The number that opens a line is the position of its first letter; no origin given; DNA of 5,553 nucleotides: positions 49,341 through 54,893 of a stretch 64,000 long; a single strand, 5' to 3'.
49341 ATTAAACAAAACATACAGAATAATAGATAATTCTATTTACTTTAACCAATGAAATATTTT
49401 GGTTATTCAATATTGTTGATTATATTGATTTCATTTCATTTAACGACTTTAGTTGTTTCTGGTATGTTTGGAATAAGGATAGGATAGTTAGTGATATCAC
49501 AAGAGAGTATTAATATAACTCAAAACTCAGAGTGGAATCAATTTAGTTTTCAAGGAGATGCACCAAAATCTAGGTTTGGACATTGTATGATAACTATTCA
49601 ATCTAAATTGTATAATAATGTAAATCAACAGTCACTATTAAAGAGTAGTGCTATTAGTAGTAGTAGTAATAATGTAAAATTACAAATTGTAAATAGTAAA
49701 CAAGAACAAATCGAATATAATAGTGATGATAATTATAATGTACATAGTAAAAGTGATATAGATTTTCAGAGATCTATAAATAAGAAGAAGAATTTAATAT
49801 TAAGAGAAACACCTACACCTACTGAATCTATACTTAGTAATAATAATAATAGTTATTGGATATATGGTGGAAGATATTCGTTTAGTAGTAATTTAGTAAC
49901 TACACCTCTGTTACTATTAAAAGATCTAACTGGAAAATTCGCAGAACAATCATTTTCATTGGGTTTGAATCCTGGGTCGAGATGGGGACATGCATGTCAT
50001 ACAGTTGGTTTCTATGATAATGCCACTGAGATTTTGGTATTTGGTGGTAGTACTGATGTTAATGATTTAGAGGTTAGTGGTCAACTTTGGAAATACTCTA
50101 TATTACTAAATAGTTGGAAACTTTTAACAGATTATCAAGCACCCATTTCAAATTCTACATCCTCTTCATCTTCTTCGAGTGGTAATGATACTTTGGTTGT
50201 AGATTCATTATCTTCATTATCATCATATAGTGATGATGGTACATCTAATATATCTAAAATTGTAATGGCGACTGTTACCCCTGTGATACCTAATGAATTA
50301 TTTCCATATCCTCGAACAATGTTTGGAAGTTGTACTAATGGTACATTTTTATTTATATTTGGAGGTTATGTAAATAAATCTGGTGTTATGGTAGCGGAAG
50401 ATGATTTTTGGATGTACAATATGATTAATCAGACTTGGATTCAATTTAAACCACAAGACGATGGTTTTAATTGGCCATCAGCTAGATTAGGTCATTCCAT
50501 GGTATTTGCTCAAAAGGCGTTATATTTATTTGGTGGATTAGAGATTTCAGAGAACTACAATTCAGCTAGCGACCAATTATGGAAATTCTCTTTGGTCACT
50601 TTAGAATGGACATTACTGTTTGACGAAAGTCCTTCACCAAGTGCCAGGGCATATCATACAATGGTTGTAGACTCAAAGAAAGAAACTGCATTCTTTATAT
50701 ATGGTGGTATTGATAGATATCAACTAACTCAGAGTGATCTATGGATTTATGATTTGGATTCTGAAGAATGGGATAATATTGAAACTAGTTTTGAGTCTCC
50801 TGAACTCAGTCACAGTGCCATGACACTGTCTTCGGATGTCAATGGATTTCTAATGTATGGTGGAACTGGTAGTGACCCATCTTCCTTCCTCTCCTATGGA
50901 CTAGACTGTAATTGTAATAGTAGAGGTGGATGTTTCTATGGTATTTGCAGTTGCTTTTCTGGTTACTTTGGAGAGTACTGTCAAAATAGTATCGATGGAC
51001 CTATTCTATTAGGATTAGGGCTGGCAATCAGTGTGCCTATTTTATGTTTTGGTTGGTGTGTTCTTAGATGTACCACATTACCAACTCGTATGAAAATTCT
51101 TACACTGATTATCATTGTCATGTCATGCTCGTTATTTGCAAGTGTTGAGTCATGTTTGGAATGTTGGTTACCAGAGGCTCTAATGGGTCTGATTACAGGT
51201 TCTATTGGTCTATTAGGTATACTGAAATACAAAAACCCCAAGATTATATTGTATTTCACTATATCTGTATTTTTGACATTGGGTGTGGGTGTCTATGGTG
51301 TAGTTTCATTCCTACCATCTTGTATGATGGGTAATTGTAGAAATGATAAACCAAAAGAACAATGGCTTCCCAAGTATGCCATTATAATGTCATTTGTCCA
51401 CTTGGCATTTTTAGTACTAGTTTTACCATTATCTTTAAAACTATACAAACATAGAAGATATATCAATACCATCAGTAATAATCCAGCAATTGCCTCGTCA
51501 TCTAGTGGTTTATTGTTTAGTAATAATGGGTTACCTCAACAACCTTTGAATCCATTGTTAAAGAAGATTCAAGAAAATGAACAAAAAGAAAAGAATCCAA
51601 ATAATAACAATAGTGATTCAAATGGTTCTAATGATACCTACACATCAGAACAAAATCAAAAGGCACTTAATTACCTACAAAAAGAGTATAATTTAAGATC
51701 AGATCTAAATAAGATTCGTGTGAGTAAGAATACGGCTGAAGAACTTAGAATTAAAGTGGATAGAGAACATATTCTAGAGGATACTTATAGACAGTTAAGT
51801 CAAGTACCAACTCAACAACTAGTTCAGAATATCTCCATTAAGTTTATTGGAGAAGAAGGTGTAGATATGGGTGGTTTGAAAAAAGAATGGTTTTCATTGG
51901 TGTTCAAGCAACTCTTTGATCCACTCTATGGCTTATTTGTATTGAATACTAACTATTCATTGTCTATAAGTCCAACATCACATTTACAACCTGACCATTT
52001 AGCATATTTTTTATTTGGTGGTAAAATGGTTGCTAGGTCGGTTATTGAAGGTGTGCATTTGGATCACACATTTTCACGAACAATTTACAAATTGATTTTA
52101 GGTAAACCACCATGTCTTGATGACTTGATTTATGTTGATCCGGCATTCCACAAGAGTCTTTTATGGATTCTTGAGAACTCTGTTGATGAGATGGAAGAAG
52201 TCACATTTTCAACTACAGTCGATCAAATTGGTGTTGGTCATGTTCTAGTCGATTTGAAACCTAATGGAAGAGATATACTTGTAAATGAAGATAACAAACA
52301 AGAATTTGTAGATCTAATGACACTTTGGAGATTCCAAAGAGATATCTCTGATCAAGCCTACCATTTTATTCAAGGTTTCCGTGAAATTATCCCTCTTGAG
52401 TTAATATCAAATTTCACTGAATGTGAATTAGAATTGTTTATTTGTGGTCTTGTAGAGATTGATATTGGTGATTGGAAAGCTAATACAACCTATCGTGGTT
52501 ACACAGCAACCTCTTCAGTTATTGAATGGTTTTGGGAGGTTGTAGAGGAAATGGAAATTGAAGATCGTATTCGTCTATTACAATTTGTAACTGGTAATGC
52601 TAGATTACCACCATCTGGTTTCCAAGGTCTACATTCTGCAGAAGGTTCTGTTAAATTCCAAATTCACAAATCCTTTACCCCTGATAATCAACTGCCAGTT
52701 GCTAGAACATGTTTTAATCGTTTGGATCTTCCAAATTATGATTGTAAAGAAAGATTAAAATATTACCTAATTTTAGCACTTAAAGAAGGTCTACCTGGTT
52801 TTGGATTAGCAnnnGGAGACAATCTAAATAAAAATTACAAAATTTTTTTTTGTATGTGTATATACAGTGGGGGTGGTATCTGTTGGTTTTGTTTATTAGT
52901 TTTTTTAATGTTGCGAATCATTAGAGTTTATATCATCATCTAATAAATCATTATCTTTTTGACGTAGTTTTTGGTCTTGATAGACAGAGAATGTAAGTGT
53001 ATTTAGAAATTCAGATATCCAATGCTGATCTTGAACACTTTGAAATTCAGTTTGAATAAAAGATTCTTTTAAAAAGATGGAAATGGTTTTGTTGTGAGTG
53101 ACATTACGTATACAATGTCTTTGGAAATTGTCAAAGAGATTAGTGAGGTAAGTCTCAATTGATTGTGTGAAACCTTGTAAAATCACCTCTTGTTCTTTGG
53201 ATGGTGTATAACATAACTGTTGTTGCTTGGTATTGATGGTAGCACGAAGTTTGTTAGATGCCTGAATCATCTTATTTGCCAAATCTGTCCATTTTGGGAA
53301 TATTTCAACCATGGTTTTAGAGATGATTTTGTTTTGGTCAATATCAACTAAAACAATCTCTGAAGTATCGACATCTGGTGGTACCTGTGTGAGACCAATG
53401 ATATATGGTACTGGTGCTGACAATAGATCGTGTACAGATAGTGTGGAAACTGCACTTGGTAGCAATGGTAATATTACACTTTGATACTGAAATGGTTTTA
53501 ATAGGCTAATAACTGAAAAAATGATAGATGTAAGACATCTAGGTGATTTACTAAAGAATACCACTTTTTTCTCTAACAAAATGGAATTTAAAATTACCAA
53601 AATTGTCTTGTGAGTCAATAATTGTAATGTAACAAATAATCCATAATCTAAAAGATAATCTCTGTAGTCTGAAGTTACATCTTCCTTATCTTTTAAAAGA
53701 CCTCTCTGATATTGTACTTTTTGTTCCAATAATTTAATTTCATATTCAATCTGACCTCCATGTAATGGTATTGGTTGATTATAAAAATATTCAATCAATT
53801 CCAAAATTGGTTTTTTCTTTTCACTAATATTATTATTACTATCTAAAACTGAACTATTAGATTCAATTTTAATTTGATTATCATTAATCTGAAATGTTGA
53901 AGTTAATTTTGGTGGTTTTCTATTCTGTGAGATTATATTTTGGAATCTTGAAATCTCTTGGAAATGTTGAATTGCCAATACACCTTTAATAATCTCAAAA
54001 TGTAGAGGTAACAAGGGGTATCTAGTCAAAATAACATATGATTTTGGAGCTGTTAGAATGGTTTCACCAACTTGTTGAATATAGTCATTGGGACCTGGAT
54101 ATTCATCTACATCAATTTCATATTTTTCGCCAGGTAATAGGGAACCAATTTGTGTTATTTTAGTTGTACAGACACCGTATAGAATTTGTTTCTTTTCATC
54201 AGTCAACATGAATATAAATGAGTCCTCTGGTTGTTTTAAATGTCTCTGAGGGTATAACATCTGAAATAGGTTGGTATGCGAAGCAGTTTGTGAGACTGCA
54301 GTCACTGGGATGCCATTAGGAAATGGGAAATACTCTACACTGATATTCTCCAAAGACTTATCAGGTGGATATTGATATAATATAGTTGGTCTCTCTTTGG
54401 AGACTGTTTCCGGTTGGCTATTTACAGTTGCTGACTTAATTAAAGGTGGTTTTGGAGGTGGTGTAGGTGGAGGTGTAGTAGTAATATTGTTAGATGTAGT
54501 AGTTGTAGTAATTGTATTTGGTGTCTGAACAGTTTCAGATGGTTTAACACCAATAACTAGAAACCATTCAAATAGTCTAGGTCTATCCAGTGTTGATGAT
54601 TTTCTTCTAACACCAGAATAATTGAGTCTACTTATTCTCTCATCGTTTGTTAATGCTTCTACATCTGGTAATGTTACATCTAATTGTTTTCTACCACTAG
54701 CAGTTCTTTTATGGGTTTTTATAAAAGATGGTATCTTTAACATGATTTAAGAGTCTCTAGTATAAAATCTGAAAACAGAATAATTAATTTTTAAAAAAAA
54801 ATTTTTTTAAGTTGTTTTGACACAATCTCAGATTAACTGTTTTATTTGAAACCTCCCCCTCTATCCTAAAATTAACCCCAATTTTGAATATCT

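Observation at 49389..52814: HECT ubiquitin ligase fused to kelch-like propeller, EGF-like module and multi-TM region; in-frame upstream signal-peptide ORF separated by a stop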

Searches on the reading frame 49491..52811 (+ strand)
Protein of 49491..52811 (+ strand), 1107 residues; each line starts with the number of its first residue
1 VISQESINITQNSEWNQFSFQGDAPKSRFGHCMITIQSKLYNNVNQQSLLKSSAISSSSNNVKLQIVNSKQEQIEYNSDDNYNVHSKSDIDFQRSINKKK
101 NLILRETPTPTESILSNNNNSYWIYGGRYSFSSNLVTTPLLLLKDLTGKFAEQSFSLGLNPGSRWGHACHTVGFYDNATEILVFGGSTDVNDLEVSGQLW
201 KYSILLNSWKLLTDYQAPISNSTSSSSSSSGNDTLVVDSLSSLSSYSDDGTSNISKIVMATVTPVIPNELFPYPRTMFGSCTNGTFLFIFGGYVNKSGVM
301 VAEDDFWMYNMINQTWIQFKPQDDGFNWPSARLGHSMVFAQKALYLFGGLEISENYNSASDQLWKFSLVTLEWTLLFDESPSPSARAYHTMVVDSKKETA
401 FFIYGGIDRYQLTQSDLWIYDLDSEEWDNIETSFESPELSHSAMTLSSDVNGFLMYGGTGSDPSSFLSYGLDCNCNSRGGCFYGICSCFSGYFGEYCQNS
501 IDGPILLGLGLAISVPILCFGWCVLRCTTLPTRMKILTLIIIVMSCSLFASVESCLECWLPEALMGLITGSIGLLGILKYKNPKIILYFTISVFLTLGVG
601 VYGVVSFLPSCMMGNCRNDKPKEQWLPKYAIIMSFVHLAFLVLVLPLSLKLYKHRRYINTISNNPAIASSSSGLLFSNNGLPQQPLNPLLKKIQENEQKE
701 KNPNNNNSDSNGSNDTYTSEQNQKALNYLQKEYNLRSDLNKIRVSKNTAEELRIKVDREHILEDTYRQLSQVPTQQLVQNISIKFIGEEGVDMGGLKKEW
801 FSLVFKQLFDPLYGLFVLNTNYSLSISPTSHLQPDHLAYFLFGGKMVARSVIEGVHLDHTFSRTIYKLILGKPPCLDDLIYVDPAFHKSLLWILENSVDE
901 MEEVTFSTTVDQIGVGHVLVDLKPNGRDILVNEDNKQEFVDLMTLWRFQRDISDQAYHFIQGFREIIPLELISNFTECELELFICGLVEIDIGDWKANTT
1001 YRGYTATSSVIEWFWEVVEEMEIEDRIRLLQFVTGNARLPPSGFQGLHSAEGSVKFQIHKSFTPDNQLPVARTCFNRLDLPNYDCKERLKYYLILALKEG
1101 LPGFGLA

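Call 4: search_protein_families(library=pfam, proteins=[window:49491-52811:+], max_evalue=1)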
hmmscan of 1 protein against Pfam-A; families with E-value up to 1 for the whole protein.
window:49491-52811:+ (1107 aa): 12 families
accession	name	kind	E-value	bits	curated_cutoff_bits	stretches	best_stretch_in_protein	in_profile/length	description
PF00632.30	HECT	-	3.3e-83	280.3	23.9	1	803-1106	2-305/306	HECT-domain (ubiquitin-transferase)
PF24681.1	Kelch_KLHDC2_KLHL20_DRC7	-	3.3e-39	134.9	50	3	269-458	45-221/221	KLHDC2/KLHL20/DRC7 Kelch-repeats domain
PF24981.1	Beta-prop_ATRN-LZTR1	-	2.1e-36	126.1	50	4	287-463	1-172/289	Attractin/LZTR1 beta-propeller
PF13415.12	Kelch_3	-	1.2e-24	86.3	22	3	344-394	4-48/48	Galactose oxidase, central domain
PF13964.12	Kelch_6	-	8e-22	76.9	25.3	4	332-376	2-43/50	Kelch motif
PF13418.12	Kelch_4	-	2.5e-21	75.8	21.6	4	331-383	1-48/49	Galactose oxidase, central domain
PF13854.13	Kelch_HCF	-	1.2e-18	68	113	1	276-457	68-256/345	Host cell factor, Kelch-repeats domain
PF01344.31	Kelch_1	-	1.4e-14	53.7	20.1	3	274-318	1-41/46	Kelch motif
PF07646.21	Kelch_2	-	9.4e-07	29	21.3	2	332-375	2-43/48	Kelch motif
PF25024.1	EGF_TEN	-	0.0031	17.6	65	1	472-499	65-92/234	Teneurin EGF domain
PF23106.1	EGF_Teneurin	-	0.0077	16.7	24.3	1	474-499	4-29/30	Teneurin-like EGF domain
PF07974.19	EGF_2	-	0.052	14.4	22.1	1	474-497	7-32/32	EGF-like domain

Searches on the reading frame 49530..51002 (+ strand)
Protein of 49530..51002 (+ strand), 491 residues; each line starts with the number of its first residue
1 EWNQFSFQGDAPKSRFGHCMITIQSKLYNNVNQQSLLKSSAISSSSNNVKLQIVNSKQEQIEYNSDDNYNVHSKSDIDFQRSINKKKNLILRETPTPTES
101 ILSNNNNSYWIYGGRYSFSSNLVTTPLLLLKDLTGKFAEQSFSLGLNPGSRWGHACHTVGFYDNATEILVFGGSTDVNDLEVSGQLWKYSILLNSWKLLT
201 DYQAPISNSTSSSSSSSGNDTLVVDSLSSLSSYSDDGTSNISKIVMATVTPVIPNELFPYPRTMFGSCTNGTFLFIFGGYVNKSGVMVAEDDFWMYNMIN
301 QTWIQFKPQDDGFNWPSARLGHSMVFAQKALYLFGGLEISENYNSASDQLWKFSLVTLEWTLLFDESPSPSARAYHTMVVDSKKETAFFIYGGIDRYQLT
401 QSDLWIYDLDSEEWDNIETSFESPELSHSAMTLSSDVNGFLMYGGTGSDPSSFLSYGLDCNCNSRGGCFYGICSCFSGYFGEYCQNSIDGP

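Call 55: search_solved_structures(query=window:49530-51002:+, max_evalue=0.001)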
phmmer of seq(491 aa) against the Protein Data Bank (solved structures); distinct sequences matched with E-value up to 0.001: 21.
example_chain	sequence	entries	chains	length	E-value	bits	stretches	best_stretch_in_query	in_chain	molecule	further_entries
9tp5_A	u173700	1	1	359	2.3e-15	59.6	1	217-434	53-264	Serine/threonine-protein phosphatase BSU1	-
6zyw_A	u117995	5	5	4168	4.7e-14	55.3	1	312-446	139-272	Dynein-1-alpha heavy chain, flagellar inner arm I1 complex protein, putative | Dynein gamma heavy chain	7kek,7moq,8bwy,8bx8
7k58_C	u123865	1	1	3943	4.7e-14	55.3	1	312-446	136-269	gamma heavy chain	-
7k5b_C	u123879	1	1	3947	4.7e-14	55.3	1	312-446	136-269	gamma heavy chain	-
8uxs_A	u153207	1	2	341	8.6e-14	54.4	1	275-447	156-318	Kelch domain-containing protein 2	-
9bc9_A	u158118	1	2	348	9.8e-14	54.3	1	273-447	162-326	Kelch domain-containing protein 2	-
8ebl_A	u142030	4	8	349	9.9e-14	54.2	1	273-447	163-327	Kelch domain-containing protein 2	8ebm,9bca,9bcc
8sge_A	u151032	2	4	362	1.1e-13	54.1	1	278-447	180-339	Kelch domain-containing protein 2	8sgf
6do3_A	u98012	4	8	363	1.1e-13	54.1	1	278-447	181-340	Kelch domain-containing protein 2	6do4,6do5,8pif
8ebn_A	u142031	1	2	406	1.4e-13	53.8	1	290-447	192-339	Kelch domain-containing protein 2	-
8sh2_B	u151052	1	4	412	1.5e-13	53.7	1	290-447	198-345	Kelch domain-containing protein 2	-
9mey_B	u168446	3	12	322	1.6e-13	53.5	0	316-424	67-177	Leucine-zipper-like transcriptional regulator 1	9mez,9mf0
9d1i_A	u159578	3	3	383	1.3e-12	50.6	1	305-400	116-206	Kelch domain-containing protein 3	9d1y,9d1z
5a10_A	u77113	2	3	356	1.7e-12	50.1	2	258-458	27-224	THIOCYANATE FORMING PROTEIN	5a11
5gq0_B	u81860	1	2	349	5.1e-12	48.6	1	259-396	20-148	Epithiospecifier protein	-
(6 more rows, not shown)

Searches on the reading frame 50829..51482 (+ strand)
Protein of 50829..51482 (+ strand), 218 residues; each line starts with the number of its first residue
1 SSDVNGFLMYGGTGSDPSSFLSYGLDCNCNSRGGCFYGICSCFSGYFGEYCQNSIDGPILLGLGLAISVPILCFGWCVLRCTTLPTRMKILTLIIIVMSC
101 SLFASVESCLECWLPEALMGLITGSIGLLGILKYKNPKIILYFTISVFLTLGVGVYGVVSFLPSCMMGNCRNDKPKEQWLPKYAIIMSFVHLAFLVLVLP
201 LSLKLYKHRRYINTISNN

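Call 22: find_homologous_proteins(query=window:50829-51482:+, max_evalue=0.001)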
Query seq(218 aa): 679 candidates shared short words with the query, none scored E <= 0.001.

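Call 49: find_related_loci(query=A3, collection=metagenome_contigs, flank=5000)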
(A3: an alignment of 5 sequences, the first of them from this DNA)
Query A3 (194 aa) in metagenome_contigs; peptide patterns used: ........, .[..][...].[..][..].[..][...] (x = any residue, [..] = any of these).
254 stretches matched a pattern; 4 encode a relative of the query (tblastn E <= 1e-3); 4 distinct loci.
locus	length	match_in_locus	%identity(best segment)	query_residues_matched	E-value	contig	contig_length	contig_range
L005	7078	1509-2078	77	3-192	3e-98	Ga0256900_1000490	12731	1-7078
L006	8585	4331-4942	59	6-32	1e-6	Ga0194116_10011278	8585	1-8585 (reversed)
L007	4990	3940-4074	42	9-55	1e-5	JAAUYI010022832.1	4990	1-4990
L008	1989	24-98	56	8-32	1e-5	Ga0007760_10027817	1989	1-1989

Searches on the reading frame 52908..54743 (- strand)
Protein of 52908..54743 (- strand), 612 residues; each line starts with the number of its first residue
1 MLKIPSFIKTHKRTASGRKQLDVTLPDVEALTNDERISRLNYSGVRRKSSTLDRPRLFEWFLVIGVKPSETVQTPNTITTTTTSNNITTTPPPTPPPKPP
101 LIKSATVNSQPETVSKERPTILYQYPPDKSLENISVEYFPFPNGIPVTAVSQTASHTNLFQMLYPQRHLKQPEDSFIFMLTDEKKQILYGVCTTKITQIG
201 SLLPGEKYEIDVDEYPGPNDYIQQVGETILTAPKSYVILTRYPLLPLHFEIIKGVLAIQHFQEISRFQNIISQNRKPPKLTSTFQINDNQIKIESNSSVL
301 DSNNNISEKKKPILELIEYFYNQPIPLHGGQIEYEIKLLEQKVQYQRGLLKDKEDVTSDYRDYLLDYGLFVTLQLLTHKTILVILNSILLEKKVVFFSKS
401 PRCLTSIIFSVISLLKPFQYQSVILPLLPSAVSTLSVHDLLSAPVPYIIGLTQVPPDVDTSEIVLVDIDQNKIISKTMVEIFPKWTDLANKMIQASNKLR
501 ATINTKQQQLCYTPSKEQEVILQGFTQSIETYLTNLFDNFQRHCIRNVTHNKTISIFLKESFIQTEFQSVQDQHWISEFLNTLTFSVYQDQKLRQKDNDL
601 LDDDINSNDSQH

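Call 52: search_protein_families(library=pfam, proteins=[window:52908-54743:-], max_evalue=0.01)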
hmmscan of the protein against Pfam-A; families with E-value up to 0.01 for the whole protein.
window:52908-54743:- (612 aa): 3 families
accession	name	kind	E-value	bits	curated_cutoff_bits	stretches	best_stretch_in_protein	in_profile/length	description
PF02141.26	DENN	-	6.7e-21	75.5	23.4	1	305-471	30-186/186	DENN (AEX-3) domain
PF03456.24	uDENN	-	1.4e-09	38.7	22.3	1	119-194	1-56/57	uDENN domain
PF09794.14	Avl9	-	2.5e-05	23.5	22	1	378-415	174-211/379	Transport protein Avl9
